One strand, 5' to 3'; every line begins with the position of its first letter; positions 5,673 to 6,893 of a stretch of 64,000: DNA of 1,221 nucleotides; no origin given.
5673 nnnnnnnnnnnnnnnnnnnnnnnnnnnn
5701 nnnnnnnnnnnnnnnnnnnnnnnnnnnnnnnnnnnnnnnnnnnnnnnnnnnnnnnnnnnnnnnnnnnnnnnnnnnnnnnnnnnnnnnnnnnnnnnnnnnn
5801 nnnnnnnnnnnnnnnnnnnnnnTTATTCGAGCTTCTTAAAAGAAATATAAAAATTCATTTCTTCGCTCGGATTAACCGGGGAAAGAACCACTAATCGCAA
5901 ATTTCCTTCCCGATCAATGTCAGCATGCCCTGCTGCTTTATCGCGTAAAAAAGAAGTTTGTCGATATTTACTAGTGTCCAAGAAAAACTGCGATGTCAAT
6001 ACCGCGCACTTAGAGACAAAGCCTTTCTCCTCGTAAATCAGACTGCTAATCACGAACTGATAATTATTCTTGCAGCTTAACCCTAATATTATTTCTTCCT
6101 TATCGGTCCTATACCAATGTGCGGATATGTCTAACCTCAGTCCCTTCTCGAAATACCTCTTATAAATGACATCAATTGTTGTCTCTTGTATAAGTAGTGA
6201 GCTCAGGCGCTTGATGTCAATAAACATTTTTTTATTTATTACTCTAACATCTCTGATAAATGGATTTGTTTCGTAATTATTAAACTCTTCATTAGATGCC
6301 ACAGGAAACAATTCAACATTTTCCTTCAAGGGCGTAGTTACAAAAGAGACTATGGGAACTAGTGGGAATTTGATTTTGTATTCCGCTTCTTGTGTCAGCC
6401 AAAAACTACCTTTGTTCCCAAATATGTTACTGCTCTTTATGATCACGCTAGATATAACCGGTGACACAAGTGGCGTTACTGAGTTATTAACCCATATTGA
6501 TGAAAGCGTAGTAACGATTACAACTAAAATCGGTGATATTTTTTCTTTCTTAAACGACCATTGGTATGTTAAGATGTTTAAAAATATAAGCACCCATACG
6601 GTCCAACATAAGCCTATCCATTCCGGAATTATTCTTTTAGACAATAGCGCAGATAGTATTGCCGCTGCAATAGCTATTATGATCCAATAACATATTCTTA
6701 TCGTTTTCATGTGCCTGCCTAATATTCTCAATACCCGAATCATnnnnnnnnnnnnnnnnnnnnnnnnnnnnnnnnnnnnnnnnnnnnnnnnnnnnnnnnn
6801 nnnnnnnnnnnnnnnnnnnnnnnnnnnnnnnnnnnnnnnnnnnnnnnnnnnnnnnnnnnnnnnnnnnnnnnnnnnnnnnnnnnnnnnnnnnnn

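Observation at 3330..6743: Island cargo: six-gene minus-strand operon ending in an ECF sigma factor, with a double-Zn-ribbon TM protein and unknown membrane proteins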

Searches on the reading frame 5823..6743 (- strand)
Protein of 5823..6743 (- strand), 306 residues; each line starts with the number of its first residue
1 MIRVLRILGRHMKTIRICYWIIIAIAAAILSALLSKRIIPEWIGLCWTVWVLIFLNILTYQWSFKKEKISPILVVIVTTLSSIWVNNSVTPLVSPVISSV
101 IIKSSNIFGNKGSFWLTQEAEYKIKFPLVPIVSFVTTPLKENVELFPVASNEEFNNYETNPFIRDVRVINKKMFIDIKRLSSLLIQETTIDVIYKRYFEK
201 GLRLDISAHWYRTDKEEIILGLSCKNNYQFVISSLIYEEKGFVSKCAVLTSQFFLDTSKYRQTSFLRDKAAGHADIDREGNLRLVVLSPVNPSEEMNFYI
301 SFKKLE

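Call 3: search_protein_families(library=pfam, proteins=[window:5823-6743:-], max_evalue=1)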
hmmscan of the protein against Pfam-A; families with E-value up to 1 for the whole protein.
window:5823-6743:- (306 aa): 2 families
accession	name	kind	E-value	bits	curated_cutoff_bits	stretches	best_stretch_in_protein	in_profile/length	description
PF04750.19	Far-17a_AIG1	-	0.069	13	24.5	1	15-85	88-160/206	FAR-17a/AIG1-like protein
PF13567.11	DUF4131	-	0.24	11.5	31.6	1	17-117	5-89/165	Domain of unknown function (DUF4131)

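Call 4: search_protein_families(library=ncbifam, proteins=[window:5823-6743:-], max_evalue=1)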
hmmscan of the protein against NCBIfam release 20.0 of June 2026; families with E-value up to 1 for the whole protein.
window:5823-6743:- (306 aa): 0 families

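Call 8: find_encoding_contigs(protein=window:5823-6743:-, flank=10000, max_places=6)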
Protein window:5823-6743:- (306 aa): no gene with exactly this product is on record in the collection.

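Call 12: find_homologous_proteins(query=window:5823-6743:-, max_evalue=0.001)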
Query window:5823-6743:- (306 aa): 2 proteins with E <= 0.001 among 3169 candidates.
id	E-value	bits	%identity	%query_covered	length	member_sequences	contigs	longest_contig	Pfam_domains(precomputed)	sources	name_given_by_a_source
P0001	3.5e-189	646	100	96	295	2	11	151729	-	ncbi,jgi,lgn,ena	-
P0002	7.7e-69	251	45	95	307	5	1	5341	-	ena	-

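Call 13: find_encoding_contigs(protein=P0002, flank=10000, max_places=6)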
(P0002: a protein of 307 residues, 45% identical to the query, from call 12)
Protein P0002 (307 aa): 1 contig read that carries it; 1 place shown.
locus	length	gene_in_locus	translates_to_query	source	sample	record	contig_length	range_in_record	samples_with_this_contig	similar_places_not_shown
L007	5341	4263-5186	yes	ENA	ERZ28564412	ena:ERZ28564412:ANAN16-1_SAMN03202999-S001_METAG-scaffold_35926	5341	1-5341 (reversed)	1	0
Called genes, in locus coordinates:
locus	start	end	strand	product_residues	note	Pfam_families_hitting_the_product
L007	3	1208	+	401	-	?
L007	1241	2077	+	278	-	-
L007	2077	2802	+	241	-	PF07505:DUF5131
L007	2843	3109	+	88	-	-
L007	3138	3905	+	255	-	-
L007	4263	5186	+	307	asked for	-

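Call 14: find_encoding_contigs(protein=P0001, flank=10000, max_places=8)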
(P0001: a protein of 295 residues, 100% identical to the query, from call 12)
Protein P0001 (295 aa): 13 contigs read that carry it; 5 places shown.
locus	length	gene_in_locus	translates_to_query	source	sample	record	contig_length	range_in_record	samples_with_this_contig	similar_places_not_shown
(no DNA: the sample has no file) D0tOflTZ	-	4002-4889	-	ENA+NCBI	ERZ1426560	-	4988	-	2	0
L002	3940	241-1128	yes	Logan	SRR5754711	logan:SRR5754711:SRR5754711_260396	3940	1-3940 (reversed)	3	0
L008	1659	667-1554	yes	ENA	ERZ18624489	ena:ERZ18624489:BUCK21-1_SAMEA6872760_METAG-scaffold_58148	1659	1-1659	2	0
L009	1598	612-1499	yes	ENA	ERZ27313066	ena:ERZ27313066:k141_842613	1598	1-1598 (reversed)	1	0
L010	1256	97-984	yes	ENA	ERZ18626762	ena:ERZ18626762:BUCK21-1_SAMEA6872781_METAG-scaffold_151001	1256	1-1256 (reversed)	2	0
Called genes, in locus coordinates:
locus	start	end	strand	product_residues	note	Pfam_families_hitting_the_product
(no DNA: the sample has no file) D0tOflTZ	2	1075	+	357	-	?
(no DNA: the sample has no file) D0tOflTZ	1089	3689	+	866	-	PF00521:DNA_topoisoIV, PF03989:DNA_gyraseA_C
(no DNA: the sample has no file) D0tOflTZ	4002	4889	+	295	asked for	-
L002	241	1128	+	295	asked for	-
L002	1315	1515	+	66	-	-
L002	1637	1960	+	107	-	-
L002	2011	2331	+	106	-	-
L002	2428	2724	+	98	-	-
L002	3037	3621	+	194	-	PF08281:Sigma70_r4_2, PF04545:Sigma70_r4 (weak)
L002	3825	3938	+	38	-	?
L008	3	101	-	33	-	?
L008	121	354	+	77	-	-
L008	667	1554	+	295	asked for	-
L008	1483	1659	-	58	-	?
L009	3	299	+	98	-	?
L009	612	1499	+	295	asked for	-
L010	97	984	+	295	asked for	-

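Call 22: find_related_loci(query=A1, collection=genome_contigs, flank=10000)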
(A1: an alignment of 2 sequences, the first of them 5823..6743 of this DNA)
Query A1 (306 aa) in genome_contigs; peptide patterns used: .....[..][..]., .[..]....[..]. (x = any residue, [..] = any of these).
91 stretches matched a pattern; 1 encode a relative of the query (tblastn E <= 1e-3); 1 distinct loci.
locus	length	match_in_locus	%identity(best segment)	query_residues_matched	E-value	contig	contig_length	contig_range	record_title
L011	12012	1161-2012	39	42-305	6e-58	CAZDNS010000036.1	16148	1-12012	MAG TPA_asm: uncultured Planctomycetia bacterium isolate SRP090828_co1_107 genome assembly, contig: NODE_604_length_1614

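Call 26: find_related_loci(query=A2, collection=metagenome_contigs, flank=10000)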
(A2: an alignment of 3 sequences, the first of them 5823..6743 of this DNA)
Query A2 (306 aa) in metagenome_contigs; peptide patterns used: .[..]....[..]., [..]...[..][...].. (x = any residue, [..] = any of these).
226 stretches matched a pattern; 3 encode a relative of the query (tblastn E <= 1e-3); 3 distinct loci.
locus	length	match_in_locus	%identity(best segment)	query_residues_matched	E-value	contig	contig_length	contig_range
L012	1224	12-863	39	42-305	3e-63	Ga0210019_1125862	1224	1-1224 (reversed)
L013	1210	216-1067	39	42-305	4e-63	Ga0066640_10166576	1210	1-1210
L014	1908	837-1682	36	42-305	2e-53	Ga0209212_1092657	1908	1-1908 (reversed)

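Call 27: find_related_loci(query=A2, collection=viral_contigs, flank=10000)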
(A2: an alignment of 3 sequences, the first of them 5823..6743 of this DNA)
Query A2 (306 aa) in viral_contigs; peptide patterns used: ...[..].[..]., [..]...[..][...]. (x = any residue, [..] = any of these).
518 stretches matched a pattern, but none encodes a relative of the query by tblastn (E <= 1e-3).

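Call 30: search_protein_families(library=padloc, proteins=[window:5823-6743:-, L011:167-1066:+, L007:3138-3902:+], max_evalue=1)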
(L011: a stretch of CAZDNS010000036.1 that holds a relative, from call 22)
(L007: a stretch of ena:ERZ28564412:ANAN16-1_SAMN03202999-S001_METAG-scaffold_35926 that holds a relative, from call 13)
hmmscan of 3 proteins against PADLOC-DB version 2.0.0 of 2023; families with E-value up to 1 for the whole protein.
window:5823-6743:- (306 aa): 1 family
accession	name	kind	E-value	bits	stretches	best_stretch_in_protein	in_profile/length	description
PDLC04316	PDC-M02B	-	0.0012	16.2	1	144-202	158-214/386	-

L011:167-1066:+ (300 aa): 0 families

L007:3138-3902:+ (255 aa): 0 families

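Call 31: search_protein_families(library=phrogs, proteins=[window:5823-6743:-, L011:167-1066:+, L007:3138-3902:+], max_evalue=1)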
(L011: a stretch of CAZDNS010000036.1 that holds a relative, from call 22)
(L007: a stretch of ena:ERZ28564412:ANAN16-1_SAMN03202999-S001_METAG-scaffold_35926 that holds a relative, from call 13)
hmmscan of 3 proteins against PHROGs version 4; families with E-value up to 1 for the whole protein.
window:5823-6743:- (306 aa): 1 family
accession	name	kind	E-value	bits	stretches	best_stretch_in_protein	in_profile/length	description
phrog_20150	-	unknown function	0.17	12.8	1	160-229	76-143/163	-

L011:167-1066:+ (300 aa): 4 families
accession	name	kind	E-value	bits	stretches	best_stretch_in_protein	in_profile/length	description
phrog_27853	-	unknown function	0.1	13.3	1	20-60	7-47/184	-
phrog_554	-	unknown function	0.14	13.5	1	143-211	21-91/109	-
phrog_7584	-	lysis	0.15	13.4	1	20-71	9-63/166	Rz-like spanin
phrog_22353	-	unknown function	0.64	11.1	0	23-40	11-28/35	-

L007:3138-3902:+ (255 aa): 1 family
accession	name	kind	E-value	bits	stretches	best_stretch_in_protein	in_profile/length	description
phrog_9607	-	unknown function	0.00076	20.4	1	60-150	12-91/179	-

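Call 38: predict_structure(alignment_id=A1)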
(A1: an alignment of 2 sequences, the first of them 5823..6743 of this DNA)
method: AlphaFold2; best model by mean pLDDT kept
length: 306 residues; sequences in the alignment: 2
mean_pLDDT: 61.8   pTM: 0.47
mean pLDDT of the five models: 61.8, 61.0, 60.7, 48.3, 43.5
residues with pLDDT >= 90: 12; 70-90: 79; 50-70: 131; < 50: 84
segments of 3 or more residues with pLDDT < 50: 3-6, 62-64, 73-94, 127-149, 159-162, 171-185
pLDDT, mean of each block of 10 residues (from residue 1): 49 58 65 54 53 53 49 48 42 50 67 67 53 35 43 51 53 43 50 60 79 71 86 85 71 64 81 86 88 90 79
secondary structure, 60 per line:
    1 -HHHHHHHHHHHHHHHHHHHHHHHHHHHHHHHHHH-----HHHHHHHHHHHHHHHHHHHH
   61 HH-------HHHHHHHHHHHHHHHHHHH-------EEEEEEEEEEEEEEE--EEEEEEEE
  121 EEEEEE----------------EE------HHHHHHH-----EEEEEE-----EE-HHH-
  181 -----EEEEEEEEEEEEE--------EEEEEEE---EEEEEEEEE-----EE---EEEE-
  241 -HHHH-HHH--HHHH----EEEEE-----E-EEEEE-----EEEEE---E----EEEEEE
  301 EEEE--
elements in order: H2-35 H41-62 H70-88 E96-110 E113-126 H151-157 E163-168 E186-198 E207-213 E217-225 E236-239 H242-245 H252-255 E260-264 E272-276 E282-286 E295-304

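Call 47: fold_search(model_id=the predicted structure, library=pdb)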
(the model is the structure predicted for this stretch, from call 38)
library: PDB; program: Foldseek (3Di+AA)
matches with E <= 10: 656; with E <= 0.001: 13
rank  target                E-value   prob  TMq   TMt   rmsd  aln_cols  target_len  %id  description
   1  6bnt_A                2.0e-04  1.00  0.22  0.26  10.7       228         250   10  Crystal structure of AP2 mu1 adaptin C-terminal domain with IRS-1 peptide (released 2018-11-21)
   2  4p6z_M                3.3e-04  0.97  0.21  0.17  22.9       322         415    9  Crystal structure of the human BST2 cytoplasmic domain and the HIV-1 Vpu cytoplasmic domain bound to the clathrin adap (released 2014-05-21)
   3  5fjw_A                3.5e-04  0.98  0.20  0.23  13.2       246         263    8  Yeast delta-COP-I mu-homology domain complexed with Dsl1 WxWx(MSE) peptide (released 2015-11-11)
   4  2vgl_M                4.4e-04  0.99  0.21  0.17  14.0       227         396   10  AP2 CLATHRIN ADAPTOR CORE (released 2007-12-25)
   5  6qh5_M                4.9e-04  0.99  0.21  0.25  14.1       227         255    9  AP2 clathrin adaptor mu2T156-phosphorylated core in closed conformation (released 2019-09-04)
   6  2jkr_M                5.2e-04  0.99  0.21  0.17  16.1       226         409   11  AP2 CLATHRIN ADAPTOR CORE with Dileucine peptide RM(phosphoS)QIKRLLSE (released 2008-10-28)
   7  9uuj_A                6.4e-04  1.00  0.22  0.26  11.6       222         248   11  Crystal structure of the mu2 subunit of the clathrin-adaptor protein 2 (AP2) bound to HPV16 E7(residues 22-39) (released 2025-09-10)
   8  3h85_A                8.5e-04  0.99  0.22  0.25  10.6       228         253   11  Molecular basis for the association of PIPKI gamma-p90 with the clathrin adaptor AP-2 (released 2009-11-24)
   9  9uuk_A                9.4e-04  1.00  0.22  0.27  10.7       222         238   10  Crystal structure of the mu2 subunit of the clathrin-adaptor protein 2 (AP2) bound to HPV16 E7(residues 22-32; S31E an (released 2025-09-10)
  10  2bp5_M                9.4e-04  0.99  0.21  0.25  11.1       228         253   10  MU2 ADAPTIN SUBUNIT (AP50) OF AP2 ADAPTOR (SECOND DOMAIN), COMPLEXED WITH NON-CANONICAL INTERNALIZATION PEPTIDE VEDYEQ (released 2005-07-06)
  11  4en2_A                1.0e-03  0.99  0.22  0.25  11.3       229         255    8  HIV-1 Nef in complex with MHC-I cytoplasmic domain and Mu1 adaptin subunit of AP1 adaptor (second domain) (released 2012-06-20)
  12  4emz_A                1.0e-03  0.99  0.22  0.25  12.0       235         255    8  HIV-1 Nef in complex with MHC-I cytoplasmic domain and Mu1 adaptin subunit of AP1 adaptor (second domain) (released 2012-06-20)
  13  7ofp_B                1.0e-03  0.98  0.21  0.24  14.3       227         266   10  Apo Structure of Mu2 Adaptin Subunit (Ap50) Of AP2 Clathrin Adaptor (released 2022-06-01)
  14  7ohz_A                1.1e-03  0.99  0.22  0.23  11.6       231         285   12  Crystal structure of AP2 Mu2 - FCHO2 chimera (His6-tagged) (released 2022-06-01)
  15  7rw8_M                1.1e-03  0.98  0.21  0.17  14.0       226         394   10  AP2 bound to heparin in the closed conformation (released 2022-03-30)
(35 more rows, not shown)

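Call 68: search_protein_families(library=pfam, proteins=[L011:167-1066:+, L007:3138-3902:+, L007:1241-2077:+], max_evalue=0.01)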
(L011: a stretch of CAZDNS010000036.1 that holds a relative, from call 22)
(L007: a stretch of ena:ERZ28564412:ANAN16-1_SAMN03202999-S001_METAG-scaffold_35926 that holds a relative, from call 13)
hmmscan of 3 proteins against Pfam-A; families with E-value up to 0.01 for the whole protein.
L011:167-1066:+ (300 aa): 2 families
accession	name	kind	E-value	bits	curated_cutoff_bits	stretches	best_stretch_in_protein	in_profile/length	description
PF23790.1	Kyano_Gp96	-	0.0012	19.3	27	1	141-211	18-91/110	Kyanoviridae Gp96 protein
PF08282.18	Hydrolase_3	-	0.0068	16.6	20.9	1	95-185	43-134/255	haloacid dehalogenase-like hydrolase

L007:3138-3902:+ (255 aa): 0 families

L007:1241-2077:+ (278 aa): 0 families

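Call 91: search_solved_structures(query=A2, max_evalue=10)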
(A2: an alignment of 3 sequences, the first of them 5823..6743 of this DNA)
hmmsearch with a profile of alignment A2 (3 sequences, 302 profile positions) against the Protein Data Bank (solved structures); distinct sequences matched with E-value up to 10: 0.

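Call 97: search_protein_families(library=padloc, proteins=[P0002, L011:1077-2033:+, L014:747-1709:+], max_evalue=1)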
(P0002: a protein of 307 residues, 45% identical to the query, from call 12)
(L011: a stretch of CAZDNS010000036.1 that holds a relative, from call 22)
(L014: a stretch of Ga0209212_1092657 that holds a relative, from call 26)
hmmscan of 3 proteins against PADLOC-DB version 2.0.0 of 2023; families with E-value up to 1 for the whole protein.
P0002 (307 aa): 0 families

L011:1077-2033:+ (319 aa): 0 families

L014:747-1709:+ (321 aa): 0 families

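Call 98: search_protein_families(library=ncbifam, proteins=[L007:30-1208:+, L007:1241-2077:+, L007:2077-2802:+, L011:2042-2251:+, L011:2248-2550:+, L014:16-306:+, L014:1713-1853:+], max_evalue=0.001)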
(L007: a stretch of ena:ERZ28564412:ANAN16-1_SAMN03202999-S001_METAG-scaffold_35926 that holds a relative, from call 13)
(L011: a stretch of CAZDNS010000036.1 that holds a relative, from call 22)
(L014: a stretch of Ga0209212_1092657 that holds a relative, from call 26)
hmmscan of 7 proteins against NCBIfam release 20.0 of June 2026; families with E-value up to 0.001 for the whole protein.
L007:30-1208:+ (392 aa): 3 families
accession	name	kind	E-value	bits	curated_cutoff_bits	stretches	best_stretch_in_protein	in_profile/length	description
NF033452.1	BREX_1_MTaseX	exception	1.7e-13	49.4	500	1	2-117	511-624/1210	BREX-1 system adenine-specific DNA-methyltransferase PglX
TIGR02987.1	met_A_Alw26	exception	1.6e-10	40.4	353.5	1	35-384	169-499/523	Alw26I/Eco31I/Esp3I family type II restriction adenine-specific DNA-methyltransferase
NF033455.1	BREX_6_MTaseX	exception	2.4e-07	28.6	900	1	1-99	557-647/1319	BREX-6 system adenine-specific DNA-methyltransferase PglX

L007:1241-2077:+ (278 aa): 1 family
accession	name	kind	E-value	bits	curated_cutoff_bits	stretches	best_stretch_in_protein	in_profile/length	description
TIGR04474.1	tcm_partner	subfamily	9.9e-58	196.1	53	1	14-274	1-262/263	three-Cys-motif partner protein TcmP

L007:2077-2802:+ (241 aa): 1 family
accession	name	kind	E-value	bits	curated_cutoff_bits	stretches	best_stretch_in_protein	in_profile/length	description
TIGR04471.1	rSAM_mob_pairA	equivalog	1.1e-31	110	355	1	15-212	11-196/220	radical SAM mobile pair protein A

L011:2042-2251:+ (69 aa): 6 families
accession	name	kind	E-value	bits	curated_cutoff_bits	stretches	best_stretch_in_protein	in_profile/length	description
NF047343.1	SCCmet_CcrB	equivalog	1.8e-17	63.2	900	1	2-69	8-75/542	cassette chromosome recombinase CcrB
NF049883.1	resolv_YneB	equivalog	1.2e-11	44.5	175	1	2-68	1-65/211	YneB family resolvase-like protein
NF047347.1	SCCmet_CcrC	equivalog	4.4e-11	42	900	1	2-69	4-73/558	cassette chromosome recombinase CcrC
NF033518.0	transpos_IS607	equivalog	2.7e-08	33.5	110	1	2-67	55-116/187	IS607 family transposase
NF009949.0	PRK13413.1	equivalog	7.4e-05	22.5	272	1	4-66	3-60/203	master DNA invertase Mpi family serine-type recombinase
NF041201.1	recomb_XisF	equivalog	0.00052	19.1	375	1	6-68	4-59/465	fdxN element excision recombinase XisF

L011:2248-2550:+ (100 aa): 0 families

L014:16-306:+ (96 aa): 0 families

L014:1713-1853:+ (46 aa): 4 families
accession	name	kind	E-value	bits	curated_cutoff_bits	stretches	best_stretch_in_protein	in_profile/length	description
NF047343.1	SCCmet_CcrB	equivalog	5e-05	22.2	900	1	2-35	8-41/542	cassette chromosome recombinase CcrB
NF047347.1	SCCmet_CcrC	equivalog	0.00037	19.1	900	1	2-28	4-30/558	cassette chromosome recombinase CcrC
NF033518.0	transpos_IS607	equivalog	0.00047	19.7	110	1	2-38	55-88/187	IS607 family transposase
NF049883.1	resolv_YneB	equivalog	0.00078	18.9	175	1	2-38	1-36/211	YneB family resolvase-like protein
